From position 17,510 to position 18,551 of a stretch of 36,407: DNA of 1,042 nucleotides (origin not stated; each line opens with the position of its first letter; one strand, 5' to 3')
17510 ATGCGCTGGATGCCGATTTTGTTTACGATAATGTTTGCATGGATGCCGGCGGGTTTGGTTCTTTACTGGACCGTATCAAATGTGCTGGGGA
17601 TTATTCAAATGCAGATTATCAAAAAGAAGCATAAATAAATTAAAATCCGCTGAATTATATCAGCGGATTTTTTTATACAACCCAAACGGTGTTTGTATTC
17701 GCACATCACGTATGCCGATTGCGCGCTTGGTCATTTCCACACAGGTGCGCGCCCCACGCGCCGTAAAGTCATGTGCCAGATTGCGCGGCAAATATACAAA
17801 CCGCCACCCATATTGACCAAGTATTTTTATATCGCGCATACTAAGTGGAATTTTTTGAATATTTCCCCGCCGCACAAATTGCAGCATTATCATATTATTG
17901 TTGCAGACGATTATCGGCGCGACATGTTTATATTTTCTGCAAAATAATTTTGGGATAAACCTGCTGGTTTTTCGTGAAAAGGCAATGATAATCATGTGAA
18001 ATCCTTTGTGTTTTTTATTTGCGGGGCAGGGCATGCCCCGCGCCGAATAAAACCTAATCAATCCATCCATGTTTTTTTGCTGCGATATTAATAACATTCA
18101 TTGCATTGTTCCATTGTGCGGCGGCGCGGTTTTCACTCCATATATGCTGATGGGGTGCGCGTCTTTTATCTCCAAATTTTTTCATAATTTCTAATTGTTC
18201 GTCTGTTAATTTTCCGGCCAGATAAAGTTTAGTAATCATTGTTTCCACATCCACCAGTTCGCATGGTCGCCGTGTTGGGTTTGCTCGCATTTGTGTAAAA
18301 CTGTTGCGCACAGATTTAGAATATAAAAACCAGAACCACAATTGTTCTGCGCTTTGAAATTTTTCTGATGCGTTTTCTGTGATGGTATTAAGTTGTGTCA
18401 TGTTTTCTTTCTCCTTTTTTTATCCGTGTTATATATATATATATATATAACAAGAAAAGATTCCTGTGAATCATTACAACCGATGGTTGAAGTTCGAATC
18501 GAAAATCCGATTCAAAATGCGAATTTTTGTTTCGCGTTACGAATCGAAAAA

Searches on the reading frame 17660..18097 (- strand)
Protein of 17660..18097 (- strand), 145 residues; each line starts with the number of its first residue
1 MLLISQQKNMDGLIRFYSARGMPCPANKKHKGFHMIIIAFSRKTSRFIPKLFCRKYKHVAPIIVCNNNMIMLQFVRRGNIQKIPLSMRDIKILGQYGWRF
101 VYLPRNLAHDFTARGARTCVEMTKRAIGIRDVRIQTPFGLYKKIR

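Call 4: search_protein_families(library=pfam, proteins=[window:17660-18097:-], max_evalue=0.01)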
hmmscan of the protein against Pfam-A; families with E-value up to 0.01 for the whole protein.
window:17660-18097:- (145 aa): 0 families

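Call 5: search_protein_families(library=ncbifam, proteins=[window:17660-18097:-], max_evalue=0.01)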
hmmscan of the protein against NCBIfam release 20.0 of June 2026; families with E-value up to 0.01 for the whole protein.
window:17660-18097:- (145 aa): 0 families

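Call 36: search_protein_families(library=pfam, proteins=[window:17660-18097:-], max_evalue=5)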
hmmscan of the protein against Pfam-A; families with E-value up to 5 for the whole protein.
window:17660-18097:- (145 aa): 1 family
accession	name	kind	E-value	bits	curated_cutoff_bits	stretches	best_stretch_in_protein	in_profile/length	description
PF01719.23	Rep_OBD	-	0.21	12.2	24.6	1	28-94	50-116/121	Plasmid replication protein, origin binding domain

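Call 37: search_protein_families(library=phrogs, proteins=[window:17660-18097:-], max_evalue=0.1)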
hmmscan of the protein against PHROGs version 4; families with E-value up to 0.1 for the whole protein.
window:17660-18097:- (145 aa): 0 families

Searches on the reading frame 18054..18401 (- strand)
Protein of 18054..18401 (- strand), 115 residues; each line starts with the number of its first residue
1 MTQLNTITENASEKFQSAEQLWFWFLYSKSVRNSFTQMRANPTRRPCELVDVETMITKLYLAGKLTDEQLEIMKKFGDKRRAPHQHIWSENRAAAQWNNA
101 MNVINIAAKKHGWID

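Call 4: search_protein_families(library=pfam, proteins=[window:18054-18401:-], max_evalue=0.01)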
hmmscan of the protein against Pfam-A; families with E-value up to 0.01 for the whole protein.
window:18054-18401:- (115 aa): 0 families

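Call 5: search_protein_families(library=ncbifam, proteins=[window:18054-18401:-], max_evalue=0.01)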
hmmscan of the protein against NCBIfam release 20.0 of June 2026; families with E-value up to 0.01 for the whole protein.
window:18054-18401:- (115 aa): 0 families

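Call 36: search_protein_families(library=pfam, proteins=[window:18054-18401:-], max_evalue=5)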
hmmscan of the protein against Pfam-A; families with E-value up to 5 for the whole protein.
window:18054-18401:- (115 aa): 1 family
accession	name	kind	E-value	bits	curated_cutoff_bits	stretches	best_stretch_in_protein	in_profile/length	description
PF10925.13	DUF2680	-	0.15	12.6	25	1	55-80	23-48/57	Protein of unknown function (DUF2680)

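Call 37: search_protein_families(library=phrogs, proteins=[window:18054-18401:-], max_evalue=0.1)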
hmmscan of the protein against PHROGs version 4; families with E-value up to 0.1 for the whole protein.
window:18054-18401:- (115 aa): 1 family
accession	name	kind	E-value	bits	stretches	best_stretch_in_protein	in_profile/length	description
phrog_25508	-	unknown function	0.0019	19.1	1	30-76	16-60/73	-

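Call 75: search_dna_similar(query=window:18054-18401:-, collection=plasmids, mode=protein, max_evalue=0.01, max_rows=15)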
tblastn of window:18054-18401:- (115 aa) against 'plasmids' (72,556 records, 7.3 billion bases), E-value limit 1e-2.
Records with a match: 2; places in all: 2; records where one place covers at least 80% of the query: 2.
Best place of each record, by identity: <60% 2.
By first word of the organism name: Azospirillum 1; Rhodovastum 1.
By predicted mobility (MOB-suite, as given by PLSDB): non-mobilizable 2.
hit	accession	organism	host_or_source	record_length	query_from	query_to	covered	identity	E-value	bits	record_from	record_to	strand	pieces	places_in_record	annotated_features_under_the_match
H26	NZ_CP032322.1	Azospirillum argentinense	soil sample,Agricultural field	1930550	15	114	87%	30.4%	1e-8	58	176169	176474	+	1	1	record has no annotation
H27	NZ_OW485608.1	Rhodovastum atsumiense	-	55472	15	114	87%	28.0%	1e-5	50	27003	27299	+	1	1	hypothetical protein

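Call 76: search_dna_similar(query=window:18054-18401:-, collection=phages, mode=protein, max_evalue=0.01, max_rows=15)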
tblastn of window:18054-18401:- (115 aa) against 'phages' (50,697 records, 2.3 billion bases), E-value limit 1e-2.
No match.

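Call 77: get_annotated_region(hit=H27, flank=6000)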
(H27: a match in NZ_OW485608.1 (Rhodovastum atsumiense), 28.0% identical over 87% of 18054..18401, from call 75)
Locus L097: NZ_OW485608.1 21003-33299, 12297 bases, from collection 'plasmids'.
description: Rhodovastum atsumiense strain G2-11 plasmid RHOApg
organism: Rhodovastum atsumiense (NCBI taxid 504468)
taxonomy: Bacteria; Pseudomonadota; Alphaproteobacteria; Rhodospirillales; Acetobacteraceae; Rhodovastum; Rhodovastum atsumiense
host: -; source: -; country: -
typing (MOB-suite, as given by PLSDB): non-mobilizable
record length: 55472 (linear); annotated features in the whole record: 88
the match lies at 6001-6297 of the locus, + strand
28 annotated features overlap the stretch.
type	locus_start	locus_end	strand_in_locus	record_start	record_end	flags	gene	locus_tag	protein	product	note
CDS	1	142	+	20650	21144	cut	-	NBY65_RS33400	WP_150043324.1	helix-turn-helix transcriptional regulator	-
CDS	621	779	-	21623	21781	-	-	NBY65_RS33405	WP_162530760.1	hypothetical protein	-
CDS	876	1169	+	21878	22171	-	-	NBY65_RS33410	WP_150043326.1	Arc family DNA-binding protein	-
CDS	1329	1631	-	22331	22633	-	-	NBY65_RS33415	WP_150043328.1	HigA family addiction module antitoxin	-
CDS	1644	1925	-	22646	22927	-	-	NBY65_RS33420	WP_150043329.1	type II toxin-antitoxin system RelE/ParE family toxin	-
CDS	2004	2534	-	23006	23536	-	-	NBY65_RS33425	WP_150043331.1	hypothetical protein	-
CDS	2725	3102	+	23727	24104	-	-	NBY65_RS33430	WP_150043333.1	hypothetical protein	-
CDS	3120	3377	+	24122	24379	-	-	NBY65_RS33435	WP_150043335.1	hypothetical protein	-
CDS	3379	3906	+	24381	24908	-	-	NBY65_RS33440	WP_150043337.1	hypothetical protein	-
CDS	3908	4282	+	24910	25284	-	-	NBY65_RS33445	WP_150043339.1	hypothetical protein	-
CDS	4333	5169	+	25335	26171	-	-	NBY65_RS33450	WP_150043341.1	hypothetical protein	-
CDS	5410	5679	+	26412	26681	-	-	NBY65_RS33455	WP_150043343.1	hypothetical protein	-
CDS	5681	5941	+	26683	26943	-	-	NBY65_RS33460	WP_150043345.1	hypothetical protein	-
CDS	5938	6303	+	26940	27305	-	-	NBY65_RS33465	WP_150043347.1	hypothetical protein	-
CDS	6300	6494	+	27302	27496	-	-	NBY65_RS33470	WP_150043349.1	hypothetical protein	-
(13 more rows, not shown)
